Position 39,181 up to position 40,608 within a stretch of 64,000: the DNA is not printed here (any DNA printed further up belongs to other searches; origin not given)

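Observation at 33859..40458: Three GT9 (LPS-heptosyltransferase family) genes in an archaeal N-glycosylation locus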

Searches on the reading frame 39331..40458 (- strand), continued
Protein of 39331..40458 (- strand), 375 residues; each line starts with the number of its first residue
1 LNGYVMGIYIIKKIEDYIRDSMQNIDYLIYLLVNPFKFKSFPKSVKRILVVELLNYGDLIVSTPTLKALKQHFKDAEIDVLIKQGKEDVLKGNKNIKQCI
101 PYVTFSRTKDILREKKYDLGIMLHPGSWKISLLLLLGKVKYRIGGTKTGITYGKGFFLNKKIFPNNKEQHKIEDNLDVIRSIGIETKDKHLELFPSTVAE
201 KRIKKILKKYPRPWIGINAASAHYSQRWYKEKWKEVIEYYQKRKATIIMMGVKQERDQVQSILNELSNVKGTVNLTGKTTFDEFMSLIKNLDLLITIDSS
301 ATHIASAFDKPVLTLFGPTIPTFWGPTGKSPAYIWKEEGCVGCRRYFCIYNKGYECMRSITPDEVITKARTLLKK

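Call 57: search_protein_families(library=ncbifam, proteins=[L017:505-1254:+, L017:1292-2284:+, L017:2320-3435:+, L017:3432-4331:+, L063:9336-9755:+, L063:9779-11083:+, L063:90-692:+, L039:997-2718:-, L039:19961-20584:+, L039:2817-5162:-], max_evalue=0.000001)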
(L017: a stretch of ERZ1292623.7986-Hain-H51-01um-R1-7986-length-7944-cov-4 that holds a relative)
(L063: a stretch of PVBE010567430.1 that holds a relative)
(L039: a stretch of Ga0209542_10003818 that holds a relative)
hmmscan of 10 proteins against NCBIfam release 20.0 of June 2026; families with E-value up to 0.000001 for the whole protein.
L017:505-1254:+ (249 aa): 13 families
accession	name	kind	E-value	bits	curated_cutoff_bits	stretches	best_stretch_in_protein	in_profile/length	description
TIGR01983.1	UbiG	equivalog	7.8e-15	54.8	102.95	1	44-151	41-153/228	bifunctional 2-polyprenyl-6-hydroxyphenol methylase/3-demethylubiquinol 3-O-methyltransferase UbiG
TIGR02021.1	BchM-ChlM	equivalog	3.5e-14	52.8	158.9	1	49-157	50-161/218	magnesium protoporphyrin IX methyltransferase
NF045667.1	MTase_DVU1556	equivalog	7e-13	48.5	155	1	41-150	11-120/213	DVU_1556 family methyltransferase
TIGR02072.1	BioC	equivalog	1.8e-11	44.4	184.95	1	39-176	22-168/244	malonyl-ACP O-methyltransferase BioC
TIGR04345.1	ovoA_Cterm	equivalog_domain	2.3e-10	40.4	170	1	43-96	32-85/242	putative 4-mercaptohistidine N1-methyltransferase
NF043040.1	corrin_prot_MT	hypoth_equivalog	5.7e-10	39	180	1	43-150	33-148/216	corrinoid protein-associated methyltransferase CpaM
NF008992.0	PRK12335.1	equivalog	1.5e-09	37.5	303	1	43-174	113-250/289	SAM-dependent methyltransferase TehB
NF008686.0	PRK11705.1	equivalog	1.5e-08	34.1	400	1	51-149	166-265/383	cyclopropane fatty acyl phospholipid synthase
NF041820.1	daptide_MTase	equivalog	1.5e-07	31.1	175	1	47-153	32-146/243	daptide-type RiPP biosynthesis methyltransferase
TIGR01934.1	MenG_MenH_UbiE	subfamily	2.1e-07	30.5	158.35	1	46-174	33-167/223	ubiquinone/menaquinone biosynthesis methyltransferase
NF040539.1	AST_met_ArsM_2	exception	3e-07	30.6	240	1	42-150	46-164/262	putative arsinothricin biosynthesis methyltransferase ArsM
NF001244.0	PRK00216.1-5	equivalog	4.6e-07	29.4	216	1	46-173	42-178/236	bifunctional demethylmenaquinone methyltransferase/2-methoxy-6-polyprenyl-1,4-benzoquinol methylase UbiE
TIGR00452.1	TIGR00452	equivalog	5.2e-07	28.8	275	1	42-149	107-219/316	tRNA 5-methoxyuridine(34)/uridine 5-oxyacetic acid(34) synthase CmoB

L017:1292-2284:+ (330 aa): 9 families
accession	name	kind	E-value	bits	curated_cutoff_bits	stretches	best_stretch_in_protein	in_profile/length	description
TIGR02198.1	rfaE_dom_I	equivalog_domain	1.2e-73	248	345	1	7-325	2-313/315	D-glycero-beta-D-manno-heptose-7-phosphate kinase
NF008454.0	PRK11316.1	equivalog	1e-56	192.5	521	1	6-328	4-314/475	bifunctional D-glycero-beta-D-manno-heptose-7-phosphate kinase/D-glycero-beta-D-manno-heptose 1-phosphate adenylyltransferase HldE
TIGR02152.1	D_ribokin_bact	equivalog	2.3e-21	76.4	299.65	1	174-316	145-288/298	ribokinase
NF008353.0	PRK11142.1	equivalog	1.8e-14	54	341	1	176-315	151-290/307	ribokinase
TIGR03168.1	1-PFK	subfamily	2.6e-10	39.7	216.4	1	173-321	147-294/305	hexose kinase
NF041164.1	NucKinThplmales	equivalog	5.5e-09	35.6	450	1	211-312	173-275/295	nucleoside kinase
TIGR03828.1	pfkB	equivalog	8.6e-09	34.8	292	1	173-319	147-292/305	1-phosphofructokinase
NF006957.1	PRK09434.1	equivalog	1.4e-08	34.6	450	1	222-302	195-274/302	fructokinase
TIGR04382.1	myo_inos_iolC_N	equivalog_domain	1.4e-08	34.4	300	1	230-316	212-297/309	5-dehydro-2-deoxygluconokinase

L017:2320-3435:+ (371 aa): 6 families
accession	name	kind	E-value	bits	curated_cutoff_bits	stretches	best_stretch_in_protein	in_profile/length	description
TIGR02201.1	heptsyl_trn_III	equivalog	1e-39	136.6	170.2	1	41-338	1-311/344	putative lipopolysaccharide heptosyltransferase III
NF007742.0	PRK10422.1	equivalog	7.8e-38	130.2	467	1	37-370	3-344/352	lipopolysaccharide core heptosyltransferase RfaQ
TIGR02195.1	heptsyl_trn_II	equivalog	2e-37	129.1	134.6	1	41-369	1-338/339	lipopolysaccharide heptosyltransferase II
NF008162.0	PRK10916.1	equivalog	1.1e-24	87.3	569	1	41-369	2-343/348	ADP-heptose--LPS heptosyltransferase RfaF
TIGR02193.1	heptsyl_trn_I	equivalog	4.9e-22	78.6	185.3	1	41-368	1-319/320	lipopolysaccharide heptosyltransferase I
NF008204.0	PRK10964.1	equivalog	1.4e-12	47.4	437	1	199-330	168-296/322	lipopolysaccharide heptosyltransferase RfaC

L017:3432-4331:+ (299 aa): 3 families
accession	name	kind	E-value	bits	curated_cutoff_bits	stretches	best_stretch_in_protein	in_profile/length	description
TIGR02201.1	heptsyl_trn_III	equivalog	4.9e-14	52.1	170.2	1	230-291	254-315/344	putative lipopolysaccharide heptosyltransferase III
NF007742.0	PRK10422.1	equivalog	5.8e-12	45.1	467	1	186-264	197-290/352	lipopolysaccharide core heptosyltransferase RfaQ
TIGR02193.1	heptsyl_trn_I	equivalog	1.1e-10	41.3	185.3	1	151-278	160-297/320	lipopolysaccharide heptosyltransferase I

L063:9336-9755:+ (139 aa): 9 families
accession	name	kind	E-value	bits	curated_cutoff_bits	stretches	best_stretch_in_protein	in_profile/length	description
NF006530.0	PRK08999.1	equivalog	8e-16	58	245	1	3-121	3-117/315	Nudix family hydrolase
NF008044.0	PRK10776.1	equivalog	1.1e-13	51.2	148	1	4-121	2-115/130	8-oxo-dGTP diphosphatase MutT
TIGR00586.1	mutt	equivalog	1.6e-13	50.8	97.9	1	4-121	3-116/129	8-oxo-dGTP diphosphatase MutT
NF007834.0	PRK10546.1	equivalog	6.7e-12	45.4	156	1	4-121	2-114/135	pyrimidine (deoxy)nucleoside triphosphate diphosphatase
NF012016.0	PRK15472.1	equivalog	1.5e-11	44.2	95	1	7-122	5-128/141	nucleoside triphosphatase NudI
NF002995.0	PRK03759.1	equivalog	2.1e-08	34.1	127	1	12-117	42-151/185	isopentenyl-diphosphate Delta-isomerase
TIGR02705.1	nudix_YtkD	equivalog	3.1e-07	30.1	154.4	1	4-77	25-88/156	RNA deprotection pyrophosphohydrolase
NF001299.0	PRK00241.1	equivalog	6.4e-07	29.1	158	1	39-115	165-237/263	NAD(+) diphosphatase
NF001938.0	PRK00714.1-5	equivalog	9.5e-07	28.3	116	0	12-79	20-92/172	RNA pyrophosphohydrolase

L063:9779-11083:+ (434 aa): 18 families
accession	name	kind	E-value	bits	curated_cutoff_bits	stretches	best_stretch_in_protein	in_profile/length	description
TIGR02198.1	rfaE_dom_I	equivalog_domain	3.6e-98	328.6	345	1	3-307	2-313/315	D-glycero-beta-D-manno-heptose-7-phosphate kinase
NF008454.0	PRK11316.1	equivalog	3e-80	270.1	521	1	2-311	4-315/475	bifunctional D-glycero-beta-D-manno-heptose-7-phosphate kinase/D-glycero-beta-D-manno-heptose 1-phosphate adenylyltransferase HldE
TIGR02152.1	D_ribokin_bact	equivalog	8.1e-26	91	299.65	1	11-304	1-296/298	ribokinase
TIGR03168.1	1-PFK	subfamily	2.6e-25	89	216.4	1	38-307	24-298/305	hexose kinase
TIGR03828.1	pfkB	equivalog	5.7e-24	84.7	292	1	38-307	24-298/305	1-phosphofructokinase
TIGR04382.1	myo_inos_iolC_N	equivalog_domain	5.3e-17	62.1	300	1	190-298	189-297/309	5-dehydro-2-deoxygluconokinase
NF008353.0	PRK11142.1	equivalog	6.9e-16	58.6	341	1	10-306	4-301/307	ribokinase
NF053626.1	RibKinHalex1628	equivalog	2.9e-13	50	330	0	190-299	177-281/293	ATP-dependent ribose-1-phosphate kinase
NF049991.1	TagKinase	equivalog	6.7e-12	44.8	420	1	188-304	193-311/321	tagatose kinase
NF041320.1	pfkB_Halo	equivalog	7.1e-12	45.3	400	1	37-307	25-293/302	1-phosphofructokinase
NF006957.1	PRK09434.1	equivalog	4.4e-11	42.8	450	1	190-284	180-274/302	fructokinase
NF041164.1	NucKinThplmales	equivalog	1.8e-10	40.5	450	1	205-293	186-274/295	nucleoside kinase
NF007068.0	PRK09513.1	equivalog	6.4e-10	38.7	432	1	46-307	37-302/312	1-phosphofructokinase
NF010033.0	PRK13508.1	equivalog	1.8e-09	37.3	469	1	48-285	35-278/309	tagatose-6-phosphate kinase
NF007321.0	PRK09813.1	equivalog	3.6e-09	36.5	247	0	39-119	15-95/261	fructoselysine 6-kinase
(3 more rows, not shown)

L063:90-692:+ (200 aa): 2 families
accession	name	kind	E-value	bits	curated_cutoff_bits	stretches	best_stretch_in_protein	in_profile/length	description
TIGR00959.1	ffh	equivalog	1.5e-50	172.3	473.2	1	1-179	249-427/428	signal recognition particle protein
TIGR01425.1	SRP54_euk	equivalog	8e-44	150.2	576.25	1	1-177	249-428/428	signal recognition particle protein SRP54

L039:997-2718:- (573 aa): 11 families
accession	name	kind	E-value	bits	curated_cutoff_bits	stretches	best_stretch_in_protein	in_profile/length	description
TIGR02199.1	rfaE_dom_II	equivalog_domain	2.7e-47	160.2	181.5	1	14-156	3-142/144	D-glycero-beta-D-manno-heptose 1-phosphate adenylyltransferase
NF008454.0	PRK11316.1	equivalog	1.4e-40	139.3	521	1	4-158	322-473/475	bifunctional D-glycero-beta-D-manno-heptose-7-phosphate kinase/D-glycero-beta-D-manno-heptose 1-phosphate adenylyltransferase HldE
TIGR02195.1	heptsyl_trn_II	equivalog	3.9e-23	82.1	134.6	1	215-563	6-337/339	lipopolysaccharide heptosyltransferase II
NF007742.0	PRK10422.1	equivalog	6.9e-21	74.4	467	1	204-505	3-299/352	lipopolysaccharide core heptosyltransferase RfaQ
TIGR02201.1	heptsyl_trn_III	equivalog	3.5e-19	69.1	170.2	1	209-505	2-297/344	putative lipopolysaccharide heptosyltransferase III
TIGR02193.1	heptsyl_trn_I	equivalog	1.9e-14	53.6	185.3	1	208-503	1-290/320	lipopolysaccharide heptosyltransferase I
TIGR00125.1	cyt_tran_rel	domain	9.6e-13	48.1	27.7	1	25-89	2-63/65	adenylyltransferase/cytidyltransferase family protein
NF008162.0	PRK10916.1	equivalog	1.5e-10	40.8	569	1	208-500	2-293/348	ADP-heptose--LPS heptosyltransferase RfaF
TIGR01518.1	g3p_cytidyltrns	equivalog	2.8e-07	30.7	165.4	0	25-152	1-121/125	glycerol-3-phosphate cytidylyltransferase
NF008204.0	PRK10964.1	equivalog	5.3e-07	29.1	437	0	208-500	2-285/322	lipopolysaccharide heptosyltransferase RfaC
NF001985.0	PRK00777.1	subfamily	7.3e-07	29.4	104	0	25-83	7-63/157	pantetheine-phosphate adenylyltransferase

L039:19961-20584:+ (207 aa): 5 families
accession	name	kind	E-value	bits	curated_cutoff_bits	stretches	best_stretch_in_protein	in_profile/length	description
NF010546.0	PRK13936.1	equivalog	1.9e-56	190.9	276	1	6-203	2-195/197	phosphoheptose isomerase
TIGR00441.1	gmhA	equivalog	7.7e-45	152.7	209.45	1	38-197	2-154/154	D-sedoheptulose 7-phosphate isomerase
NF008138.0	PRK10886.1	equivalog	2.6e-36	125.2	352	1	9-203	3-193/196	DnaA initiator-associating protein DiaA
NF001628.0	PRK00414.1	equivalog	1.5e-33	116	265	1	12-200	7-190/192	D-sedoheptulose 7-phosphate isomerase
NF010547.0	PRK13938.1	equivalog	4.7e-33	114.5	320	1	33-202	31-193/196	D-sedoheptulose 7-phosphate isomerase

L039:2817-5162:- (781 aa): 0 families

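Call 58: search_protein_families(library=ncbifam, proteins=[L039:14456-15097:-, L039:15087-15482:-, L039:15568-15954:-, L039:15976-16308:-, L039:16381-16890:-, L039:16868-17302:-, L039:17320-17682:-, L039:17685-18065:-, L039:18081-18482:-, L029:14029-14676:-], max_evalue=0.00001)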
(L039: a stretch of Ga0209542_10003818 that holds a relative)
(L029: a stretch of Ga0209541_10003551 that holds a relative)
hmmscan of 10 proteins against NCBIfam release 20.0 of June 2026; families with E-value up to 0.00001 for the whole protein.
L039:14456-15097:- (213 aa): 1 family
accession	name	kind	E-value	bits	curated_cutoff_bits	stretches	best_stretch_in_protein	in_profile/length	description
TIGR00041.1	DTMP_kinase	equivalog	1.5e-16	60.7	83.25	1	8-206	3-193/196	dTMP kinase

L039:15087-15482:- (131 aa): 0 families

L039:15568-15954:- (128 aa): 0 families

L039:15976-16308:- (110 aa): 0 families

L039:16381-16890:- (169 aa): 0 families

L039:16868-17302:- (144 aa): 0 families

L039:17320-17682:- (120 aa): 0 families

L039:17685-18065:- (126 aa): 0 families

L039:18081-18482:- (133 aa): 0 families

L029:14029-14676:- (215 aa): 2 families
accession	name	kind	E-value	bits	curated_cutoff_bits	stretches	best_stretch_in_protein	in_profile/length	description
TIGR00041.1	DTMP_kinase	equivalog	1.6e-19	70.4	83.25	1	8-208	3-196/196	dTMP kinase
NF005923.0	PRK07933.1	equivalog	1.5e-07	31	193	1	12-167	3-160/213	dTMP kinase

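Call 60: find_encoding_contigs(protein=P0060, flank=10000, max_places=3)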
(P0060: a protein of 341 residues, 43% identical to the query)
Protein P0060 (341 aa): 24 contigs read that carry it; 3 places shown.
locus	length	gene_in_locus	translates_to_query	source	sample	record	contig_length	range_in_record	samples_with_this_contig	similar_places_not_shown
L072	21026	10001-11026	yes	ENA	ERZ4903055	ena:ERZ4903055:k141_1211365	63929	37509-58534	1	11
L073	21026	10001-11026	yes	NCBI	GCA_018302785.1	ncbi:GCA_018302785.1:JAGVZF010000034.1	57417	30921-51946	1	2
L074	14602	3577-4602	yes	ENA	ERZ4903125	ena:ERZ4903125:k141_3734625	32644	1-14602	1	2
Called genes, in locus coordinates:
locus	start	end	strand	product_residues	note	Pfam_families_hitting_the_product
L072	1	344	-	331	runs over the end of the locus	PF01370:Epimerase, PF02719:Polysacc_synt_2, PF04321:RmlD_sub_bind, PF01073:3Beta_HSD, PF07993:NAD_binding_4, PF13460:NAD_binding_10 (weak), PF16363:GDP_Man_Dehyd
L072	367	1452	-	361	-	PF02350:Epimerase_2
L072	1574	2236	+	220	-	PF00483:NTP_transferase, PF01128:IspD (weak), PF12804:NTP_transf_3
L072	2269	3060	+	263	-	PF00293:NUDIX (faint)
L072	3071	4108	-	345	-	PF01594:AI-2E_transport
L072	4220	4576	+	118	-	PF13650:Asp_protease_2 (weak), PF13975:gag-asp_proteas (weak), PF05618:RimB-like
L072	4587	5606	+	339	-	PF02655:ATP-grasp_3, PF02955:GSH-S_ATP, PF08443:RimK, PF02222:ATP-grasp (weak)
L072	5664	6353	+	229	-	PF01902:Diphthami_syn_2_N, PF28410:Diphthami_syn_2_C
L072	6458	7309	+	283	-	PF01944:SpoIIM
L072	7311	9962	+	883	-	PF02516:STT3, PF21436:STT3-PglB_core (weak)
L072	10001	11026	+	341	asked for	PF04230:PS_pyruv_trans (faint), PF01075:Glyco_transf_9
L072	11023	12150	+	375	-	PF13439:Glyco_transf_4, PF13579:Glyco_trans_4_4, PF00534:Glycos_transf_1, PF13692:Glyco_trans_1_4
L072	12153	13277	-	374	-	PF00483:NTP_transferase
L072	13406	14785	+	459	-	PF02310:B12-binding, PF04055:Radical_SAM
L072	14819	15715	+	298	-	PF00535:Glycos_transf_2, PF13641:Glyco_tranf_2_3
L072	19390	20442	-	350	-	PF01075:Glyco_transf_9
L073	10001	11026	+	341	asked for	PF04230:PS_pyruv_trans (faint), PF01075:Glyco_transf_9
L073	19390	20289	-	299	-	PF01075:Glyco_transf_9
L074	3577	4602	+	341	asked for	PF04230:PS_pyruv_trans (faint), PF01075:Glyco_transf_9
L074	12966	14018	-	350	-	PF01075:Glyco_transf_9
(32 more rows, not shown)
